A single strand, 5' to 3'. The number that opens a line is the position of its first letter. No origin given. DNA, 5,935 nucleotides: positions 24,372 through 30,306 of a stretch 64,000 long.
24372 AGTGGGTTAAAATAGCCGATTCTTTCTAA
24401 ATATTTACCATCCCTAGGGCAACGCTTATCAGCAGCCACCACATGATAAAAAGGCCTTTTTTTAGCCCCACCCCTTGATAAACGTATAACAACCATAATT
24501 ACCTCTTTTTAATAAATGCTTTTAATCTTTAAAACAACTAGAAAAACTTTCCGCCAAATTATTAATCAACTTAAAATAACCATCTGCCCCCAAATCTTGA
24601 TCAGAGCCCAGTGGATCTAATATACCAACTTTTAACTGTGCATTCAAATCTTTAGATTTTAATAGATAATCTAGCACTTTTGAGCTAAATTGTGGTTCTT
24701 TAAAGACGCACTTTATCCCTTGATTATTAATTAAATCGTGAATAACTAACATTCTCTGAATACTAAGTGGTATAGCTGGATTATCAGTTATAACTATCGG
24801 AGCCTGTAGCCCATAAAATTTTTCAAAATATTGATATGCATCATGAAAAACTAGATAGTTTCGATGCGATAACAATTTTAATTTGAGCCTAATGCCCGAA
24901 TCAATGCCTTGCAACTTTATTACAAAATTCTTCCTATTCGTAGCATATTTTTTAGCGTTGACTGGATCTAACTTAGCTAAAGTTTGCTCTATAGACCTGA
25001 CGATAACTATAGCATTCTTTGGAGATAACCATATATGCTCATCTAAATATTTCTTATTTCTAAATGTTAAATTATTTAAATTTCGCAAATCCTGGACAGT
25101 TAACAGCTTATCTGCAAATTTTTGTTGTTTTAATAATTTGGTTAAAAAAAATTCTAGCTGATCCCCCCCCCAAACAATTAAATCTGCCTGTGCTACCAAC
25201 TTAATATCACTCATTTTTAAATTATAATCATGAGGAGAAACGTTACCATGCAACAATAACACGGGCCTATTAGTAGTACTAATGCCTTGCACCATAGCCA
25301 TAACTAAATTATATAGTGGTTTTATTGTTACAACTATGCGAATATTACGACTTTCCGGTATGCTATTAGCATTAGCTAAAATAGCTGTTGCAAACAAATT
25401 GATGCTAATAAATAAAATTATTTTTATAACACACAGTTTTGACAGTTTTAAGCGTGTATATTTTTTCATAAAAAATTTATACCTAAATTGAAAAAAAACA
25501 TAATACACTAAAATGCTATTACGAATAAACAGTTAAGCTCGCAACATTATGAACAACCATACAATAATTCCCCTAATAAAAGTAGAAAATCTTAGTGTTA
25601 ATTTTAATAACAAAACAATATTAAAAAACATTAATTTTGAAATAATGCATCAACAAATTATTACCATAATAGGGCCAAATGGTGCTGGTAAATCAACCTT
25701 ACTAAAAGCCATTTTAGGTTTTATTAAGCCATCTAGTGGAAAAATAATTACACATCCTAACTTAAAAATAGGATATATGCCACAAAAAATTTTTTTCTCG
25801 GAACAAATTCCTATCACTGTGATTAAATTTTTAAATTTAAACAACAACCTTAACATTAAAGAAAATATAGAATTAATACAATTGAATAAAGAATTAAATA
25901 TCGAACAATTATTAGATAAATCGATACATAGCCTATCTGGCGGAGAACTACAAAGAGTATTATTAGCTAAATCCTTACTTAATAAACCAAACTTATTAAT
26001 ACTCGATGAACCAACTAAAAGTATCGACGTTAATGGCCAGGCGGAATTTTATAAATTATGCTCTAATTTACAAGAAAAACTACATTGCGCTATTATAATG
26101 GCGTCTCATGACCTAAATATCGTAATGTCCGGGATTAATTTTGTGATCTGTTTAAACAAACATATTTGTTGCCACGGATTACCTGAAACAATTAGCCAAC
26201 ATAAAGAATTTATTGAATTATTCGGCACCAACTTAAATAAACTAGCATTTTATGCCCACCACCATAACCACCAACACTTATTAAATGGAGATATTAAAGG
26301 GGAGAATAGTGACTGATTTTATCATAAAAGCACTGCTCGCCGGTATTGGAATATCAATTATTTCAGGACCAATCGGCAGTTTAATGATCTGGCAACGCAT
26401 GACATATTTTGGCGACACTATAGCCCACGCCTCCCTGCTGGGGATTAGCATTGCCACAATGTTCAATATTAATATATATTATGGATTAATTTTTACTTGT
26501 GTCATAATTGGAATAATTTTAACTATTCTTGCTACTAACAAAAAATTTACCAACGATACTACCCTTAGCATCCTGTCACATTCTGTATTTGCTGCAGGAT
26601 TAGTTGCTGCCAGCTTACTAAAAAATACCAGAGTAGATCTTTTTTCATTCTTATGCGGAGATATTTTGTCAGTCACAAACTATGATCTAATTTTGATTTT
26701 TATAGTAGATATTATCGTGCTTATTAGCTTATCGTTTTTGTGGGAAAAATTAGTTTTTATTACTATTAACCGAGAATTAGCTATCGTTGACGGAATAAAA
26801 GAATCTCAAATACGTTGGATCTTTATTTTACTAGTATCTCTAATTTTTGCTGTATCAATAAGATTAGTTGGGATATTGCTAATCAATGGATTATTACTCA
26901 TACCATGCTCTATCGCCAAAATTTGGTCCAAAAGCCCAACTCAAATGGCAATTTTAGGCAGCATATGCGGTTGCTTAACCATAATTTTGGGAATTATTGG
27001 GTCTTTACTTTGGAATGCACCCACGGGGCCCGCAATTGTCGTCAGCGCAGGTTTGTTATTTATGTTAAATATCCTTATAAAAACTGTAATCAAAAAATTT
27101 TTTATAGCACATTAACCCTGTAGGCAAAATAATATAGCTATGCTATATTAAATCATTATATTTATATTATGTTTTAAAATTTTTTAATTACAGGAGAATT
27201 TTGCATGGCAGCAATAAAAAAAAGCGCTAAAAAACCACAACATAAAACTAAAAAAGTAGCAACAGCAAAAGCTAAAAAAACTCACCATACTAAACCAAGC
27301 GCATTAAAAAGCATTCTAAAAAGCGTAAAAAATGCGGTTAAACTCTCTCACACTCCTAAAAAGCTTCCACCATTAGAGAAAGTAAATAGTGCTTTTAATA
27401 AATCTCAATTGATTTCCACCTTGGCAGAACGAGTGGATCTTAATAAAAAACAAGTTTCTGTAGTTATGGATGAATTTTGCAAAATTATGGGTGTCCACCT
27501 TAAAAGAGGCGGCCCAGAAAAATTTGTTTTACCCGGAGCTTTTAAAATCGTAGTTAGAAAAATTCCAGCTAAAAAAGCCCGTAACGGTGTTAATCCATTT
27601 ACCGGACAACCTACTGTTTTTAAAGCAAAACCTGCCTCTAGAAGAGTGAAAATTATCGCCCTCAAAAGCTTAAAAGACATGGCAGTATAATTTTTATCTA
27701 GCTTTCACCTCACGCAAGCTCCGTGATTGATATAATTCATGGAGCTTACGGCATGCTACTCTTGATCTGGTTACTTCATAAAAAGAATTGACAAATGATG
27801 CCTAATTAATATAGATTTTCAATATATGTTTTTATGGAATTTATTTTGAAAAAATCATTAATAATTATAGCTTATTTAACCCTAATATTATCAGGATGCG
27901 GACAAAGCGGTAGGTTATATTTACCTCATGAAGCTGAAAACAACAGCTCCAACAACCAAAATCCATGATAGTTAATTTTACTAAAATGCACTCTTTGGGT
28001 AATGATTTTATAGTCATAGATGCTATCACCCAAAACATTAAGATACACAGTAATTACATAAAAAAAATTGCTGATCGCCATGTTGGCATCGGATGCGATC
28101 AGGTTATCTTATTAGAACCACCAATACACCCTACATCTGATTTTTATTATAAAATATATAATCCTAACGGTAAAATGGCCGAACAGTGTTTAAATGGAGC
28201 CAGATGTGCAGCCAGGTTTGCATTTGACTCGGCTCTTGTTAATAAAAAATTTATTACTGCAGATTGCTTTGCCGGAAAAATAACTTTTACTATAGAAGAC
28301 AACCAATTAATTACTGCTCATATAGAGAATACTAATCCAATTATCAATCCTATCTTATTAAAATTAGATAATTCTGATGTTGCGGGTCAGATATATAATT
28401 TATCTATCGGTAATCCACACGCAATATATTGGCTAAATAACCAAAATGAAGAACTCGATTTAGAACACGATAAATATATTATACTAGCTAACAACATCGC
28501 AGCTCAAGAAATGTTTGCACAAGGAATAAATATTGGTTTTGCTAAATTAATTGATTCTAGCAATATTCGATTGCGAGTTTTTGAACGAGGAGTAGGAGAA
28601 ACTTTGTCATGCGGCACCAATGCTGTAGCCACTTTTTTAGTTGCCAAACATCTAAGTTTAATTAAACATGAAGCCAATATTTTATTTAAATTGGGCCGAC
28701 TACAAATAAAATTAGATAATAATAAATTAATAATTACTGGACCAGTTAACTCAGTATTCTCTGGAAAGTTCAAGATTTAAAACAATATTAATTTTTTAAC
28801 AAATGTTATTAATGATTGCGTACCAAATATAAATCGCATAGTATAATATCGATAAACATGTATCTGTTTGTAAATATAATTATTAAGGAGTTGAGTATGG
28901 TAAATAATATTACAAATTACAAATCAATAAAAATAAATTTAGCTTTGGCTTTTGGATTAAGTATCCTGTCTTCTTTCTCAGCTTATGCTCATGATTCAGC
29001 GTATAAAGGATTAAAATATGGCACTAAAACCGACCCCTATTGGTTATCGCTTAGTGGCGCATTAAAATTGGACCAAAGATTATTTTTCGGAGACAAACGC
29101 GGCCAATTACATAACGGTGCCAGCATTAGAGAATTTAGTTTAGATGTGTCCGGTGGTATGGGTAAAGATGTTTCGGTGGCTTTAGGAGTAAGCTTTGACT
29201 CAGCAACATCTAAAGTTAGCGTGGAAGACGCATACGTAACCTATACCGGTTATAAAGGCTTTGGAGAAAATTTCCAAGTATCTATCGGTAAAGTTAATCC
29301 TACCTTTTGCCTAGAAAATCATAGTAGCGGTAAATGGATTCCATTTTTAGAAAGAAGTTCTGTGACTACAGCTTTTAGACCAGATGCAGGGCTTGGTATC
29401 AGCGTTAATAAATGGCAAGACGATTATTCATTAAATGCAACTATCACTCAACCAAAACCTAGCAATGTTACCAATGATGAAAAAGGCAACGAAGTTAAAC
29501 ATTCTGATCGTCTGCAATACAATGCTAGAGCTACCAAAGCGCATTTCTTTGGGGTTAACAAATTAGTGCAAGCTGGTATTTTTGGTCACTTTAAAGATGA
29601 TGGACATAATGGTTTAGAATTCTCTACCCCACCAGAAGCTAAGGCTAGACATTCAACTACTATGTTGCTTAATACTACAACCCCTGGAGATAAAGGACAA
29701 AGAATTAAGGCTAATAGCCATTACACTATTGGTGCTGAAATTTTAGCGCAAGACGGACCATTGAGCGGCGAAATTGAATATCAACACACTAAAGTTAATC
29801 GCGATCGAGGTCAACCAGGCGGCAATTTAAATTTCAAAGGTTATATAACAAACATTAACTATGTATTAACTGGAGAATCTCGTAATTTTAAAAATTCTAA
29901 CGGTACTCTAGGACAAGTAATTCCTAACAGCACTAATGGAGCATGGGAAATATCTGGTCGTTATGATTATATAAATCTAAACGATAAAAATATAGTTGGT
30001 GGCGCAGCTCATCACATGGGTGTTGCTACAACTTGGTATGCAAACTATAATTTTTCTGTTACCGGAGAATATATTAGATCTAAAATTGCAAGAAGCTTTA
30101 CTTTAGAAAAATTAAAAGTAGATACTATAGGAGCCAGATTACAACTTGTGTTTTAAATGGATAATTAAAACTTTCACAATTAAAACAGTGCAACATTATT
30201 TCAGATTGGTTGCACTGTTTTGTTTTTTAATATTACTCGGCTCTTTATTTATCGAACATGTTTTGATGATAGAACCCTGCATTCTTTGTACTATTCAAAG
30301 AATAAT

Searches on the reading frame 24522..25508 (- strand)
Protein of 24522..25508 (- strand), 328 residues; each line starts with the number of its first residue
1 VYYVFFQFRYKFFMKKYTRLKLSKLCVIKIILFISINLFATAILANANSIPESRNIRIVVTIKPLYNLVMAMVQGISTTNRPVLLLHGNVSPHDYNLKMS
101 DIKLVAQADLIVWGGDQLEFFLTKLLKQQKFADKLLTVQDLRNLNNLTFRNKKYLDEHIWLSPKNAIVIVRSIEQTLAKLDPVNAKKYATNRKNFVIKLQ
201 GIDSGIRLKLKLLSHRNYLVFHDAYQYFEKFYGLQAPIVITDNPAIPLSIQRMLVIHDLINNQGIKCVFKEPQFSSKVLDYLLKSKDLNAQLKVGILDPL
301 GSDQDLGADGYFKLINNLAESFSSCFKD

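Call 43: search_protein_families(library=pfam, proteins=[window:24522-25508:-], max_evalue=0.00001)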
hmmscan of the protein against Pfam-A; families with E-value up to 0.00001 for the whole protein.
window:24522-25508:- (328 aa): 1 family
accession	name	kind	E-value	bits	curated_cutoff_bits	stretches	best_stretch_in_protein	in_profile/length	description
PF01297.22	ZnuA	-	4.4e-52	177.6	29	1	58-324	1-262/263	Zinc-uptake complex component A periplasmic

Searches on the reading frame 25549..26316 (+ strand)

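Call 43: search_protein_families(library=pfam, proteins=[window:25549-26316:+], max_evalue=0.00001)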
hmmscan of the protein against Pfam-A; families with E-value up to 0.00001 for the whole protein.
window:25549-26316:+ (255 aa): 2 families
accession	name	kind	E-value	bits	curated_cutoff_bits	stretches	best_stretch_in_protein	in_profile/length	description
PF00005.33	ABC_tran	-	8.2e-30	104.6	25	1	25-156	1-136/137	ABC transporter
PF13304.12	AAA_21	-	5.7e-10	40.2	27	0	39-56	3-20/304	AAA domain, putative AbiEii toxin, Type IV TA system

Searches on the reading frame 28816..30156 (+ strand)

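Call 43: search_protein_families(library=pfam, proteins=[window:28816-30156:+], max_evalue=0.00001)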
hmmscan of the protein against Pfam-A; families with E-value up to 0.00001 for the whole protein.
window:28816-30156:+ (446 aa): 1 family
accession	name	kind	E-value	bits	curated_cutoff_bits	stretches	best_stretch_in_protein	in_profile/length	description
PF07396.17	Porin_O_P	-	4.2e-43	148.4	20.9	1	90-446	14-370/370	Phosphate-selective porin O and P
